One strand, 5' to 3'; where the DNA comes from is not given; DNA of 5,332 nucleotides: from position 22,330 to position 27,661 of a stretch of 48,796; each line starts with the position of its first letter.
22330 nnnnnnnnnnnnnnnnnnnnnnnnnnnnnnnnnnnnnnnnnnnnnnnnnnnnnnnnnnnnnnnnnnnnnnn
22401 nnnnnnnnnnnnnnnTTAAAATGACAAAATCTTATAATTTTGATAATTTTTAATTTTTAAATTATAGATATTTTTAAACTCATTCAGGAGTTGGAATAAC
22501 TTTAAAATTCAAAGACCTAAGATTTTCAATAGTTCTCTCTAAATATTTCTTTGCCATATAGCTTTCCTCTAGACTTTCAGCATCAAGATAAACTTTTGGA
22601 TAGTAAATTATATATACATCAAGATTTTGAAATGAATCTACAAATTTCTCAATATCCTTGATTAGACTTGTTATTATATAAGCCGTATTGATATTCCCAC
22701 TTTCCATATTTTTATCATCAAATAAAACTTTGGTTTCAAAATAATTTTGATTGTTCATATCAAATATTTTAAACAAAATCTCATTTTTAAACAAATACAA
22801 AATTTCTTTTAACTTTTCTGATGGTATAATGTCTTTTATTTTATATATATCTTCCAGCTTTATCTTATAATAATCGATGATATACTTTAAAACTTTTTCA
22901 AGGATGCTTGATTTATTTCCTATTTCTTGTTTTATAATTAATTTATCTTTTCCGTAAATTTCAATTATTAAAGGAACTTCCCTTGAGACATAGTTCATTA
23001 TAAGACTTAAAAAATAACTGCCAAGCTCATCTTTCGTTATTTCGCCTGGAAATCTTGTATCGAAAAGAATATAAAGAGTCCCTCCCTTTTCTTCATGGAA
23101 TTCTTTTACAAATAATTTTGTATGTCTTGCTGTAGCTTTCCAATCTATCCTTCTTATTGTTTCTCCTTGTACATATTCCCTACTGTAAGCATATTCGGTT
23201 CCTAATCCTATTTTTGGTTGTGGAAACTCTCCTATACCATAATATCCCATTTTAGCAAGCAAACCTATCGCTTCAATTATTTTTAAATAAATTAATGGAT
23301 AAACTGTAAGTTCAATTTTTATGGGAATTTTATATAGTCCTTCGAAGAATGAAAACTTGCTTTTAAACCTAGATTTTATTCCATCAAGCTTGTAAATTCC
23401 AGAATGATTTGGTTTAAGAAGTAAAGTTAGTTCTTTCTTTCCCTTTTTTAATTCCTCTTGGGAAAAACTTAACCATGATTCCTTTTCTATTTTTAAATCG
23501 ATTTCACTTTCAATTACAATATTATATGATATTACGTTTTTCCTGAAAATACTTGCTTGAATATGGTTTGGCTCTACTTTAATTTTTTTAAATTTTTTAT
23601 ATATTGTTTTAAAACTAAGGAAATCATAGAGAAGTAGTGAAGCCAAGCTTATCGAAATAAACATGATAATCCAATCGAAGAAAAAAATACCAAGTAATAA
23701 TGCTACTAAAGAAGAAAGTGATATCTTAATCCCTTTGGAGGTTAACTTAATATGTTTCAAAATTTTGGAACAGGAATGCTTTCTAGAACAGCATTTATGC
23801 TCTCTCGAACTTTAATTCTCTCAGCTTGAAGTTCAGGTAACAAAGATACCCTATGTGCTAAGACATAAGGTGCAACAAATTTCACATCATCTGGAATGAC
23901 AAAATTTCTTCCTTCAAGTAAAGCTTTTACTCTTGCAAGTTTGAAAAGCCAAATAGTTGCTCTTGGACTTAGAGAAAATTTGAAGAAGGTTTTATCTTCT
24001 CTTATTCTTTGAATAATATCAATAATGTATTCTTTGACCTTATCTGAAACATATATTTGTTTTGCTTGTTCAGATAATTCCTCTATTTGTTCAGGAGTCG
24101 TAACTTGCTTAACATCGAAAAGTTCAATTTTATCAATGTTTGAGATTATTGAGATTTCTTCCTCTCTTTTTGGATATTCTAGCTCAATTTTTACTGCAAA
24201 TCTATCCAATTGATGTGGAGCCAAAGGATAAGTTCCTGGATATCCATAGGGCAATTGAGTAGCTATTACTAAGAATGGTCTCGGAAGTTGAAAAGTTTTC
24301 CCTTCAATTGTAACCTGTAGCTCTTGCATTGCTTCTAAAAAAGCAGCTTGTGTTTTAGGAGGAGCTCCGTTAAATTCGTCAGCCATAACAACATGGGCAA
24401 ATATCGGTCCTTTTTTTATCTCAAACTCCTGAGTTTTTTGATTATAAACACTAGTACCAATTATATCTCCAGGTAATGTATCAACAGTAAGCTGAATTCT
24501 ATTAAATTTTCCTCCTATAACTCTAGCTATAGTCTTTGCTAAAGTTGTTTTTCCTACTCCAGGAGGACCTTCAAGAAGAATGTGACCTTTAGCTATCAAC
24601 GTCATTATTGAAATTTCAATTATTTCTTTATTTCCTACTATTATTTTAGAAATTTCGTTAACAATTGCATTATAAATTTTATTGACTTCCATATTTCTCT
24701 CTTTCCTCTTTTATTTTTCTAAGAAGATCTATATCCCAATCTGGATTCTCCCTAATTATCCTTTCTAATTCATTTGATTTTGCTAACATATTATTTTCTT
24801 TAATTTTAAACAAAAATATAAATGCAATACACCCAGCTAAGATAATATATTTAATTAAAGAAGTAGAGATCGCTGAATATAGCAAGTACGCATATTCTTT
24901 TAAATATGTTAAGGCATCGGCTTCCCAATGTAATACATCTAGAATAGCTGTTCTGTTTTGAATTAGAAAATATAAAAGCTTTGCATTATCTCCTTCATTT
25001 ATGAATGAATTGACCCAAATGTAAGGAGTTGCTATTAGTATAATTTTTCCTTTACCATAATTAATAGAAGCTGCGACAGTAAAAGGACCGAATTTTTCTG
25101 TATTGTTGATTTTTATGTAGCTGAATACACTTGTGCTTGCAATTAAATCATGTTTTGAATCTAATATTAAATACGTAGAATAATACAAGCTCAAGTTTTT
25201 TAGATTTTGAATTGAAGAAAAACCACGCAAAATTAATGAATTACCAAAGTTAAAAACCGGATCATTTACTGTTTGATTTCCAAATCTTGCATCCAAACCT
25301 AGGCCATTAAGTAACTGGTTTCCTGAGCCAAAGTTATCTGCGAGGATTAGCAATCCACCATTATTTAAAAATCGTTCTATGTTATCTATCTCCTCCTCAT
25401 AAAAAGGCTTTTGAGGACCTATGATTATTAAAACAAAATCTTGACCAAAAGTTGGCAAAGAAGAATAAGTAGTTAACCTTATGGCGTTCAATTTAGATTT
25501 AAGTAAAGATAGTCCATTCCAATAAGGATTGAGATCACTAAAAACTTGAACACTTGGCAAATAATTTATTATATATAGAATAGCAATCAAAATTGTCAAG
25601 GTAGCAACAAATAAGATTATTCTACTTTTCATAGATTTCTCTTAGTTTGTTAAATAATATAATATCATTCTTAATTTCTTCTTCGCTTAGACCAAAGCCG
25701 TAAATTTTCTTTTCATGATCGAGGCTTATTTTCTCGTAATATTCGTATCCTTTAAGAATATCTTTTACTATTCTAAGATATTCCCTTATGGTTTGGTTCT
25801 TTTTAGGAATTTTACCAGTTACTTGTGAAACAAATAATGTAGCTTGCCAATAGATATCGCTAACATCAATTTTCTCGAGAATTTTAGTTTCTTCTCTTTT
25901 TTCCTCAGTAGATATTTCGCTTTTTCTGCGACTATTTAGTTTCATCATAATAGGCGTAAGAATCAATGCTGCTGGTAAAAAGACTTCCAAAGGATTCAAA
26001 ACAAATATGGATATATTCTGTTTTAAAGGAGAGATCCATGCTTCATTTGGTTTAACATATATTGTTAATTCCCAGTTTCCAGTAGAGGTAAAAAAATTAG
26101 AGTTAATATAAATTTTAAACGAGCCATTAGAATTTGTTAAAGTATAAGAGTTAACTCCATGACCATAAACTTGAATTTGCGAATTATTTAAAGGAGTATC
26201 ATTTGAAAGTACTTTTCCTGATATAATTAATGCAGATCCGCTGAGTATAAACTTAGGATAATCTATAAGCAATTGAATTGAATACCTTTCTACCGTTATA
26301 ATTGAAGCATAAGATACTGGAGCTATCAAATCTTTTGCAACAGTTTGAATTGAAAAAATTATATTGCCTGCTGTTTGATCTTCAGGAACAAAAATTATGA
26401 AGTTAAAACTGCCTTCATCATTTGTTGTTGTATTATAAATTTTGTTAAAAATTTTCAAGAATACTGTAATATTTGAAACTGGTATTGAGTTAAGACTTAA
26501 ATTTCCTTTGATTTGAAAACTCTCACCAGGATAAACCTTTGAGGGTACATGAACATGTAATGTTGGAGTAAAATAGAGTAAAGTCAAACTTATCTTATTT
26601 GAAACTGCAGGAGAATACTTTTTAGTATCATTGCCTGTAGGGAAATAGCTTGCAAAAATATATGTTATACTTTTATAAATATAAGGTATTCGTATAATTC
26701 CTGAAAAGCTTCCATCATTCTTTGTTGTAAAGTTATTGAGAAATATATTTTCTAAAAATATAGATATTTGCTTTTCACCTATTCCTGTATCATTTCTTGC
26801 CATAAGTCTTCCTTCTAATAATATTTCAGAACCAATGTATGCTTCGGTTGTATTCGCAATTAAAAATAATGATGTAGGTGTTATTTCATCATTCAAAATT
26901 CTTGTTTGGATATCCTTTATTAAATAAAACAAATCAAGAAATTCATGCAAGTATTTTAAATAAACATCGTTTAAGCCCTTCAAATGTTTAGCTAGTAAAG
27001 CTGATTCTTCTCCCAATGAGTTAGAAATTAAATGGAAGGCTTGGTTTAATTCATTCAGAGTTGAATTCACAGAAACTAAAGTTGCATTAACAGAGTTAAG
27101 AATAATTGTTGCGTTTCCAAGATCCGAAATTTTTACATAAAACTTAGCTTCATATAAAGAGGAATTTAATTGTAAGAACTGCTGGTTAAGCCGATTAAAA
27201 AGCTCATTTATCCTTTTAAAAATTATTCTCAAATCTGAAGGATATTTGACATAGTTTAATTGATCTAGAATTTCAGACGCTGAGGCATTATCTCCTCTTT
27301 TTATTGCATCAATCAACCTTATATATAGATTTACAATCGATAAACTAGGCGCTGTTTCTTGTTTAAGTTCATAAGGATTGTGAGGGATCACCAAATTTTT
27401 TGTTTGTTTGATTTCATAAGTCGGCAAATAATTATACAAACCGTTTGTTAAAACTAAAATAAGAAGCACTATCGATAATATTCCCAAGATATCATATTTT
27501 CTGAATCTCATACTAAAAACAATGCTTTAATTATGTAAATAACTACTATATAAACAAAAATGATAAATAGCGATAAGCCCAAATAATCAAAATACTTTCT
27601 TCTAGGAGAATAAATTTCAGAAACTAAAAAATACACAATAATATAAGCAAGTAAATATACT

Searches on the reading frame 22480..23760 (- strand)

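Call 79: search_protein_families(library=pfam, proteins=[window:22480-23760:-], max_evalue=0.0001)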
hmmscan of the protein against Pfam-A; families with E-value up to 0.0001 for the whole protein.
window:22480-23760:- (426 aa): 1 family
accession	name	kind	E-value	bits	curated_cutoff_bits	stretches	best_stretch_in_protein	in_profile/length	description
PF01882.25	DUF58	-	1.1e-09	38.3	23.4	1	193-235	2-44/216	Protein of unknown function DUF58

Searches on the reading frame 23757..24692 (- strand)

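Call 79: search_protein_families(library=pfam, proteins=[window:23757-24692:-], max_evalue=0.0001)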
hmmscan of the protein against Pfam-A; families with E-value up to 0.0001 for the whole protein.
window:23757-24692:- (311 aa): 7 families
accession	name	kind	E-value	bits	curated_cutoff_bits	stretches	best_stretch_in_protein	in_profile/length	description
PF07726.17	AAA_3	-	7.4e-54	181.6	27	1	37-166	1-130/131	ATPase family associated with various cellular activities (AAA)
PF17863.7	AAA_lid_2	-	1.5e-17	63.5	22.7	1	237-298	9-70/74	AAA lid domain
PF07728.20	AAA_5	-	5.1e-13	49.7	22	1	37-150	1-125/139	AAA domain (dynein-related subfamily)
PF20030.5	bpMoxR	-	2.1e-11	43.7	27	1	8-178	4-173/205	MoxR domain in the MoxR-vWA-beta-propeller ternary systems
PF00004.35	AAA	-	1.7e-08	35.4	21.2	1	38-172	1-130/131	ATPase family associated with various cellular activities (AAA)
PF05496.18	RuvB_N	-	2.1e-06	28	27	1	34-77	32-75/159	Holliday junction DNA helicase RuvB P-loop domain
PF00493.29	MCM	-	2.6e-05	23.9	23.3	1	26-130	48-153/224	MCM P-loop domain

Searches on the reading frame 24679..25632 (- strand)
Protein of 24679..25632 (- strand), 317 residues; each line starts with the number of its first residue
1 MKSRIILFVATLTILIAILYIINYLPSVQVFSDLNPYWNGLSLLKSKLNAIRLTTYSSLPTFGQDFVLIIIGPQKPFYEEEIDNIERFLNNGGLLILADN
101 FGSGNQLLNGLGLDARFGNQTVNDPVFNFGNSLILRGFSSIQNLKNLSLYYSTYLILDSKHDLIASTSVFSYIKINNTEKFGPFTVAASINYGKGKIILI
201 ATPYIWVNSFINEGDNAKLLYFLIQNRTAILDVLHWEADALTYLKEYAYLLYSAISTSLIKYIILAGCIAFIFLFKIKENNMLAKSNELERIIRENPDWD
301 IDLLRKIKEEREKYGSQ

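Call 79: search_protein_families(library=pfam, proteins=[window:24679-25632:-], max_evalue=0.0001)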
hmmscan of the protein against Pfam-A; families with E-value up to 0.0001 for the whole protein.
window:24679-25632:- (317 aa): 3 families
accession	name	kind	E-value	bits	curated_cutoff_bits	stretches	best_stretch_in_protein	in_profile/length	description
PF14258.12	DUF4350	-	1.4e-15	58.4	30.4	1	35-221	3-178/181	Domain of unknown function (DUF4350)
PF09822.16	ABC_transp_aux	-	1.4e-06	28.2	34.7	1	57-112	40-95/288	ABC-type uncharacterized transport system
PF23355.1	IFT52_GIFT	-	8.7e-05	22.1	27.2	0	64-98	45-80/246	IFT52 GIFT domain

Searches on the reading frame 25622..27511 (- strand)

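Call 79: search_protein_families(library=pfam, proteins=[window:25622-27511:-], max_evalue=0.0001)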
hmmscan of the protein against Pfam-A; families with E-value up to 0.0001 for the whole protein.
window:25622-27511:- (629 aa): 1 family
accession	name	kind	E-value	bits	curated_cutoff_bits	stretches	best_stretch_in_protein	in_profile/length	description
PF13620.12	CarboxypepD_reg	-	4.9e-06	27.2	32.3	0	430-467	2-42/82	Carboxypeptidase regulatory-like domain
